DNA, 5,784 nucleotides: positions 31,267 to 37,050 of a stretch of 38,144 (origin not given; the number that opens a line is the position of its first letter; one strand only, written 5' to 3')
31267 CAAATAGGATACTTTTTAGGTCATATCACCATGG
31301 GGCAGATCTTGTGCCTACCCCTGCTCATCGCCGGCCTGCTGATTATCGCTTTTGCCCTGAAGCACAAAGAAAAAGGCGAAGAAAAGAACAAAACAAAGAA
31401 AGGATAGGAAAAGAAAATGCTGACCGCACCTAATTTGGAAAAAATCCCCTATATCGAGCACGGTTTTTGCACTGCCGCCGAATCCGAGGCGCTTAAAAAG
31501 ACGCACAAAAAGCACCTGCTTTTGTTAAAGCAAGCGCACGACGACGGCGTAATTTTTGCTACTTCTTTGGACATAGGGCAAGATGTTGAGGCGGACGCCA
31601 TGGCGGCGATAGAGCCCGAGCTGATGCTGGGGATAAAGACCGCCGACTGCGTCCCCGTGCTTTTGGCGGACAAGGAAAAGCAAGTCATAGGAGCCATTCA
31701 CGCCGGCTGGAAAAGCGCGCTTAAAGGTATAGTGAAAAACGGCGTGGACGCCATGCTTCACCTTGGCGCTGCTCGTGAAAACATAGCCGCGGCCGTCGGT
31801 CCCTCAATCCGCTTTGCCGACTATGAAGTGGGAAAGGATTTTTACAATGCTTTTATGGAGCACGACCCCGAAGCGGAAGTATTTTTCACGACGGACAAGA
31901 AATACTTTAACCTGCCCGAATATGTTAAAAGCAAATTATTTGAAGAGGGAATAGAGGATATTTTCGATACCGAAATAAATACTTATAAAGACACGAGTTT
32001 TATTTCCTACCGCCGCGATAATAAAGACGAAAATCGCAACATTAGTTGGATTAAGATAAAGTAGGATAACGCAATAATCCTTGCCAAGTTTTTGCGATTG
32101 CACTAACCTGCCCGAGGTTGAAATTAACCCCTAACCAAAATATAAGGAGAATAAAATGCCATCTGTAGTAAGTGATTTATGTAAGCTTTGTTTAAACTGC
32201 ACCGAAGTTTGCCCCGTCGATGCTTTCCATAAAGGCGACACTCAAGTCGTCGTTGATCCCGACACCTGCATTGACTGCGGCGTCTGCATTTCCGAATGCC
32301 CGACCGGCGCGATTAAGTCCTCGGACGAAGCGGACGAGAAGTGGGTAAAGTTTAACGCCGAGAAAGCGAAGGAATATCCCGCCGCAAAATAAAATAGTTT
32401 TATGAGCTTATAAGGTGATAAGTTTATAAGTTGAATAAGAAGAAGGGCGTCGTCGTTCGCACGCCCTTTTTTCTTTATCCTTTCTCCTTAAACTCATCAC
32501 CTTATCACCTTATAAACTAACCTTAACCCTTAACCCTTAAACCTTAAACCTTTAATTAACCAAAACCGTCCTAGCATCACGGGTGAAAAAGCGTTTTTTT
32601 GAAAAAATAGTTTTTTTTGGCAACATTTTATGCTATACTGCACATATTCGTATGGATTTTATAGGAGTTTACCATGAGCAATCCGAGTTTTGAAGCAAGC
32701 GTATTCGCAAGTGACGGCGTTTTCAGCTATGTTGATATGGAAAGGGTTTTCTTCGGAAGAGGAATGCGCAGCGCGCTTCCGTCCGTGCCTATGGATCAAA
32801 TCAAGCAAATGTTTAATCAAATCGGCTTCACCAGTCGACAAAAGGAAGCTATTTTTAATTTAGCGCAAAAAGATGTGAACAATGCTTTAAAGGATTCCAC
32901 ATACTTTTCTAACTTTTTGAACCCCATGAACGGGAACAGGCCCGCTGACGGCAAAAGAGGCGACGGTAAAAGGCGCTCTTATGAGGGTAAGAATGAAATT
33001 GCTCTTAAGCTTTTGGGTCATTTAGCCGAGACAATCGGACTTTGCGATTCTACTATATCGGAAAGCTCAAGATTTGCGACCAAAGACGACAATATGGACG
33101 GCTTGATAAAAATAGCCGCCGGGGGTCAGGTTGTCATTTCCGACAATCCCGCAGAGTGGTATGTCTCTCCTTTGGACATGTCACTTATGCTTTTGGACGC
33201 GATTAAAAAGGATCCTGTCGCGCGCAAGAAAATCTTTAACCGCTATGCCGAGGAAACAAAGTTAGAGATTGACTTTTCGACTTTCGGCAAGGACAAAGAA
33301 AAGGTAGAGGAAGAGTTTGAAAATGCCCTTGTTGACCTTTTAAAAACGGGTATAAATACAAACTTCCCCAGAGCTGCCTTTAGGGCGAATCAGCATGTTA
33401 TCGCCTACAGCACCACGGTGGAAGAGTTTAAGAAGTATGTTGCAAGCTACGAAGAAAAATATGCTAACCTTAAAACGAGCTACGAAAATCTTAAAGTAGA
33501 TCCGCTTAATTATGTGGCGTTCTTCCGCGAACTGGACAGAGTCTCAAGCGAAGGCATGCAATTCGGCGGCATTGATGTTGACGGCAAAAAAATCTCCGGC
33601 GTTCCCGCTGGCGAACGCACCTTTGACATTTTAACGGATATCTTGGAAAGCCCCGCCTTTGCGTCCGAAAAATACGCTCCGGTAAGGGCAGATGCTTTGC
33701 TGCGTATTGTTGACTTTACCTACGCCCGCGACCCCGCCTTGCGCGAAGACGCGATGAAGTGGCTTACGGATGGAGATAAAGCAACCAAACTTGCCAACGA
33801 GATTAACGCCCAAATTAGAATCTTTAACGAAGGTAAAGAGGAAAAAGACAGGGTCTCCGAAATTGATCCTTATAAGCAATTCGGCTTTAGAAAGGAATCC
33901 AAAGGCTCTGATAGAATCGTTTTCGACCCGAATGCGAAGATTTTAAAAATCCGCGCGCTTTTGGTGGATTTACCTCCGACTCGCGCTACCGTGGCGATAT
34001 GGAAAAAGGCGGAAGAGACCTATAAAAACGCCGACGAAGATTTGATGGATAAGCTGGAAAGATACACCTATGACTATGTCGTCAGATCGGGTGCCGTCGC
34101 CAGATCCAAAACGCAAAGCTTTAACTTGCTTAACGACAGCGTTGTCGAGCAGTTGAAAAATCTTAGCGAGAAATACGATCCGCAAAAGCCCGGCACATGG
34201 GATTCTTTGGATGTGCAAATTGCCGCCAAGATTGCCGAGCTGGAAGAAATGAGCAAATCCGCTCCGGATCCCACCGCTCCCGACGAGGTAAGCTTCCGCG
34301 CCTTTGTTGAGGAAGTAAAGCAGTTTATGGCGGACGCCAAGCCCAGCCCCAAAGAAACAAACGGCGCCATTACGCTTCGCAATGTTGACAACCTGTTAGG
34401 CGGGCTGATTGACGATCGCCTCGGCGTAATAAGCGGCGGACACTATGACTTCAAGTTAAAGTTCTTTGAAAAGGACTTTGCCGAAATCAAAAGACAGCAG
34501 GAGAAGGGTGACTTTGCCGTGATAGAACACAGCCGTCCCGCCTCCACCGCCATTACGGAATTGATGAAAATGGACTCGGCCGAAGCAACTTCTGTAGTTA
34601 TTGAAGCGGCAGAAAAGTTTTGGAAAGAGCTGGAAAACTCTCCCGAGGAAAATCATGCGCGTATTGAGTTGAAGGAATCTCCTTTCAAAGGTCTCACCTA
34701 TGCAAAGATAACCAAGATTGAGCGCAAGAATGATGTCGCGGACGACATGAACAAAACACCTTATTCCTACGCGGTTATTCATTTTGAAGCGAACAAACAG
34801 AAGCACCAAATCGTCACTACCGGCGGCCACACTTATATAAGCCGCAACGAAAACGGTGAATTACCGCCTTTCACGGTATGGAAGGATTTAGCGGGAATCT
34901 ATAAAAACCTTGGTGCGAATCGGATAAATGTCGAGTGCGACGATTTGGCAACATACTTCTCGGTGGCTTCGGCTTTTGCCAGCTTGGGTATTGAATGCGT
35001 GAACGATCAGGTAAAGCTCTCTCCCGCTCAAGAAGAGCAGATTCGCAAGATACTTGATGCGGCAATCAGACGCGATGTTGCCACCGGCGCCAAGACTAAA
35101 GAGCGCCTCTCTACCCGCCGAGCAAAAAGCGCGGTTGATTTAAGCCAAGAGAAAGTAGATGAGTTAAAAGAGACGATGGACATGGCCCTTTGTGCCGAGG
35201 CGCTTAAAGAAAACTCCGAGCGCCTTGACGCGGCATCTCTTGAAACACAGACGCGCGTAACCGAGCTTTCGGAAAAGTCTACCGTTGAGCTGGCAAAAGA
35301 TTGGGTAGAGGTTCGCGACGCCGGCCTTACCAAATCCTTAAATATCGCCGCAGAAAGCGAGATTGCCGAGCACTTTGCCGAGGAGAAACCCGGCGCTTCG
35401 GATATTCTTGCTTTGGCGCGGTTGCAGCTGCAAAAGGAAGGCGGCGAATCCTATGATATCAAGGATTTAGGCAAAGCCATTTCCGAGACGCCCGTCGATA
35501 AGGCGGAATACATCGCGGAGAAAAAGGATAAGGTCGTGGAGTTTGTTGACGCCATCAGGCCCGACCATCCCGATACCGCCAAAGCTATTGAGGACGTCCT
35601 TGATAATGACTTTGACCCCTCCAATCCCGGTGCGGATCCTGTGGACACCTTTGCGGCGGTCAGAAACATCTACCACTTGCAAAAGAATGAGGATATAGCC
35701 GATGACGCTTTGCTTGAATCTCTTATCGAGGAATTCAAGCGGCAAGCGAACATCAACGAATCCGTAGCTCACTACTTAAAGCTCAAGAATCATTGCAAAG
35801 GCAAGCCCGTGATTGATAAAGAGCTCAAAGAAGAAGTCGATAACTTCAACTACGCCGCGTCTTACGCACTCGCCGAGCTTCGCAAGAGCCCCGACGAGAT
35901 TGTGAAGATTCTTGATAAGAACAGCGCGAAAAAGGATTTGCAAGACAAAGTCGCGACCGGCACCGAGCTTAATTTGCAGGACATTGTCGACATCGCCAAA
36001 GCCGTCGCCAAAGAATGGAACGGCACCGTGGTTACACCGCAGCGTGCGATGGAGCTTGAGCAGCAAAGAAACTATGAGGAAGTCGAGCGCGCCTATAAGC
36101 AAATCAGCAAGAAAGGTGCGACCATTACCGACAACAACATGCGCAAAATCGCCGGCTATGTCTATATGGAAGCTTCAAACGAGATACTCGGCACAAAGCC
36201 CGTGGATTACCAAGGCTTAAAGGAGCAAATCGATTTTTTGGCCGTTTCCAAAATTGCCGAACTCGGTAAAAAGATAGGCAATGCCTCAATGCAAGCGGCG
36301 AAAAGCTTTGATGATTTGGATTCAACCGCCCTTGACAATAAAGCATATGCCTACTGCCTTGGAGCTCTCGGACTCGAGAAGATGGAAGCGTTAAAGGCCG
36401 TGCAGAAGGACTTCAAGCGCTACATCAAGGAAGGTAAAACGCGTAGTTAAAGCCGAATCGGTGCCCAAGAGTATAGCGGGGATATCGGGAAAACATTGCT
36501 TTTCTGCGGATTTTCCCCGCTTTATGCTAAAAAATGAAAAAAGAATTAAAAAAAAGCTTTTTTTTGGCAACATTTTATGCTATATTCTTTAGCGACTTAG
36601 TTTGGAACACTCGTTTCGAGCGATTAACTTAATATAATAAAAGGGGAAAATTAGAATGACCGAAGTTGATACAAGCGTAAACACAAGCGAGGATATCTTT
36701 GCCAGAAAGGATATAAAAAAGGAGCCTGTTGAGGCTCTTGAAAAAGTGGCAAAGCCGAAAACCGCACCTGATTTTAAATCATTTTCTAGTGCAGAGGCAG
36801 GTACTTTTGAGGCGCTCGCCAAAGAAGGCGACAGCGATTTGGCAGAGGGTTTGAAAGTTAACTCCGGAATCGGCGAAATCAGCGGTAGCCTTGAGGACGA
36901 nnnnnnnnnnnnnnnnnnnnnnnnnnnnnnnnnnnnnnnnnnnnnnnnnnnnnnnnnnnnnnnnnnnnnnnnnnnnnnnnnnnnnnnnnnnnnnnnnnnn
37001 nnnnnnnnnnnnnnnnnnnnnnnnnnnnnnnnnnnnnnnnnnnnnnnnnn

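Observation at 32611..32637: Identical 27-nt promoter-like motif in front of both orphan genes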

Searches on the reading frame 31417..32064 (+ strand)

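Call 10: search_protein_families(library=pfam, proteins=[window:31417-32064:+], max_evalue=0.01)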
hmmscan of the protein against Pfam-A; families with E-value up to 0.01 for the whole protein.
window:31417-32064:+ (215 aa): 1 family
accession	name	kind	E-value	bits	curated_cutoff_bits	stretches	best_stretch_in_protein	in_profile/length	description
PF02578.20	Cu-oxidase_4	-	4.9e-48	164.1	22.9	1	28-212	40-237/238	Multi-copper polyphenol oxidoreductase laccase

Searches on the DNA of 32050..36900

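Call 76: search_rna_families(source=window, start=32050, end=36900, threshold=evalue, max_evalue=1)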
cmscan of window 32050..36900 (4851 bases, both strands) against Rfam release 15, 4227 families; matches with E-value up to 1: 3.
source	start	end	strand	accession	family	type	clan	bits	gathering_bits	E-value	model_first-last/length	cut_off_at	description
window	32400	32515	-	RF04199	MIR6027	Gene; miRNA;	-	22.9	95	0.15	1-159/159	no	MIR6027 microRNA precursor family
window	32389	32481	-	RF01808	MicX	Gene; sRNA;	-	22.5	75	0.074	1-194/194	no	MicX Vibrio cholerae sRNA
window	34494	34551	-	RF03378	mir-7398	Gene; miRNA;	-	22.3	44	0.58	1-60/60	no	mir-7398 microRNA precursor family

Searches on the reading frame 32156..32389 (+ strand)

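Call 50: search_protein_families(library=pfam, proteins=[window:32156-32389:+])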
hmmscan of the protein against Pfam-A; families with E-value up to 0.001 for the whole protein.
window:32156-32389:+ (78 aa): 13 families
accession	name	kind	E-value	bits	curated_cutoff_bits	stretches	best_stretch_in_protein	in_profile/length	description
PF00037.32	Fer4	-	1.5e-15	56.7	21.1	2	31-54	1-24/24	4Fe-4S binding domain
PF13237.11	Fer4_10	-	1.8e-14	53.8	25.5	2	4-49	4-53/53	4Fe-4S dicluster domain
PF12837.12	Fer4_6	-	4.4e-13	48.9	25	2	31-53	2-24/24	4Fe-4S binding domain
PF13484.11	Fer4_16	-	5.3e-10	40.4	30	1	37-67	1-32/66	4Fe-4S double cluster binding domain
PF12838.12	Fer4_7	-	3e-09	37.6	27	1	9-52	2-52/52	4Fe-4S dicluster domain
PF12797.12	Fer4_2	-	5.6e-09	35.8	24.5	1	31-50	3-22/22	4Fe-4S binding domain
PF14697.11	Fer4_21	-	1.6e-08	35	35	1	32-59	2-29/59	4Fe-4S dicluster domain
PF13187.11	Fer4_9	-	7.6e-08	32.7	27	1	9-53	2-52/52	4Fe-4S dicluster domain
PF13183.11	Fer4_8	-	1.7e-07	32.1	27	1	36-61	3-29/68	4Fe-4S dicluster domain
PF25160.1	LdpA_Fe-S-bd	-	1.3e-06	28.5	27.6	1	15-56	9-46/49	LdpA Fe-S cluster-binding domain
PF12800.12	Fer4_4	-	1.5e-06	28.5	24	1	35-51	1-17/17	4Fe-4S binding domain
PF13534.11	Fer4_17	-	3.9e-06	27.8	22.2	0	38-59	2-22/61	4Fe-4S dicluster domain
PF12798.12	Fer4_3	-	6.8e-05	23.8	27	0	9-23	1-15/15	4Fe-4S binding domain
